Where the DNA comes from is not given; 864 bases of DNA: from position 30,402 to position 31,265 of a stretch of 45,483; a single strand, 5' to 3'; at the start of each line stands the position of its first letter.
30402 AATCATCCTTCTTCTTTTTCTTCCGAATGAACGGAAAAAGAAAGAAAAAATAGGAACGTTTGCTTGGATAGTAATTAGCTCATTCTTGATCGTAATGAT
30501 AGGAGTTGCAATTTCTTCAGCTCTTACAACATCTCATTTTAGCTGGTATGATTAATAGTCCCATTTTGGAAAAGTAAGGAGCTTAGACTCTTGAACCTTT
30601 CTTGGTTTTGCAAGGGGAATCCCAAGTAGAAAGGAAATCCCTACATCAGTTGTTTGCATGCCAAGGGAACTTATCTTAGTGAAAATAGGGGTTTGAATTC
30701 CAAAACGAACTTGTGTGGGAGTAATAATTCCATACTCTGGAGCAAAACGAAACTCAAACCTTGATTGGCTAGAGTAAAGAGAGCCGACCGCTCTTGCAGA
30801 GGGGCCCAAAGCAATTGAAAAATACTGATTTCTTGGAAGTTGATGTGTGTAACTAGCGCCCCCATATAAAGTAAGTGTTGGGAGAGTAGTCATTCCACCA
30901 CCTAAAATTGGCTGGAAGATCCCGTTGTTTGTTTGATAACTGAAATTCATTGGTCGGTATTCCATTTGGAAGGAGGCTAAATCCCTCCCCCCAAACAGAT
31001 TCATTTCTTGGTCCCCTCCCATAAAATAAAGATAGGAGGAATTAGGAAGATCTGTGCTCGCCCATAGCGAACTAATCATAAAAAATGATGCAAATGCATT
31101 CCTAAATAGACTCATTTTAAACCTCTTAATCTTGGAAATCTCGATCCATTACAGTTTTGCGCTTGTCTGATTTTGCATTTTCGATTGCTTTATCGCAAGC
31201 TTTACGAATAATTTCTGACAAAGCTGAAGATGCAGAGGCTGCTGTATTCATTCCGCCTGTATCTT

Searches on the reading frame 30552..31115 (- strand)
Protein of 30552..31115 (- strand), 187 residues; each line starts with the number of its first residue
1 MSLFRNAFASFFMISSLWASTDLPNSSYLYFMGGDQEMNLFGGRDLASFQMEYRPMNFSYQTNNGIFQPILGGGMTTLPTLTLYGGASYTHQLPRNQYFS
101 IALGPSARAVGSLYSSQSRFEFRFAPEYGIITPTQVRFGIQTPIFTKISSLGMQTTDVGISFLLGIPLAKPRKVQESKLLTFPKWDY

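Call 45: search_protein_families(library=pfam, proteins=[window:30552-31115:-], max_evalue=0.01)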
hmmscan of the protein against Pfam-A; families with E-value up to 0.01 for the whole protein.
window:30552-31115:- (187 aa): 0 families
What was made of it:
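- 30552..31115 (-): Downstream 187-aa orphan gene (p187), probably co-transcribed. It starts 10 bp after the histone stop codon and has its own SD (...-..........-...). Function unknown. No Pfam hit (call 45).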

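Call 51: find_homologous_proteins(query=window:30552-31115:-, max_evalue=0.001)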
Query window:30552-31115:- (187 aa): 2 proteins with E <= 0.001 among 82 candidates.
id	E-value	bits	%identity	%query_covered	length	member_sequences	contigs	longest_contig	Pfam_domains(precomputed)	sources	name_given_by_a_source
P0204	1.4e-119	414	100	100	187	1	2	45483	-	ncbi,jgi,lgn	jgi:hypothetical protein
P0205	5.9e-93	328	75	100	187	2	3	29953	-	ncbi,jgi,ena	jgi:hypothetical protein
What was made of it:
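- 30552..31115 (-): Only 2 clusters exist in 5.8 billion proteins (call 51).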

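Call 60: predict_structure(alignment_id=A4)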
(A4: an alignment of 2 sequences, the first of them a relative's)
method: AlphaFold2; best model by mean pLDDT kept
length: 187 residues; sequences in the alignment: 2
mean_pLDDT: 31.2   pTM: 0.28
mean pLDDT of the five models: 31.2, 30.1, 29.3, 25.7, 24.9
residues with pLDDT >= 90: 0; 70-90: 0; 50-70: 1; < 50: 186
segments of 3 or more residues with pLDDT < 50: 1-90, 92-187
pLDDT, mean of each block of 10 residues (from residue 1): 27 26 30 40 35 35 34 31 37 42 38 35 33 25 25 25 25 24 22
secondary structure, 60 per line:
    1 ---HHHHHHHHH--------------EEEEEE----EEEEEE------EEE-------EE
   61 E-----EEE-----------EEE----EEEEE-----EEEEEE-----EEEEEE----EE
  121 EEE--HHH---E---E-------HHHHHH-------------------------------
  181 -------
elements in order: H4-12 E27-32 E37-42 E49-51 E59-61 E67-69 E81-83 E88-92 E98-103 E109-114 E119-123 H144-149
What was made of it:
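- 30552..31115 (-): The AF2 model is unusable, pLDDT 31 (call 60).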
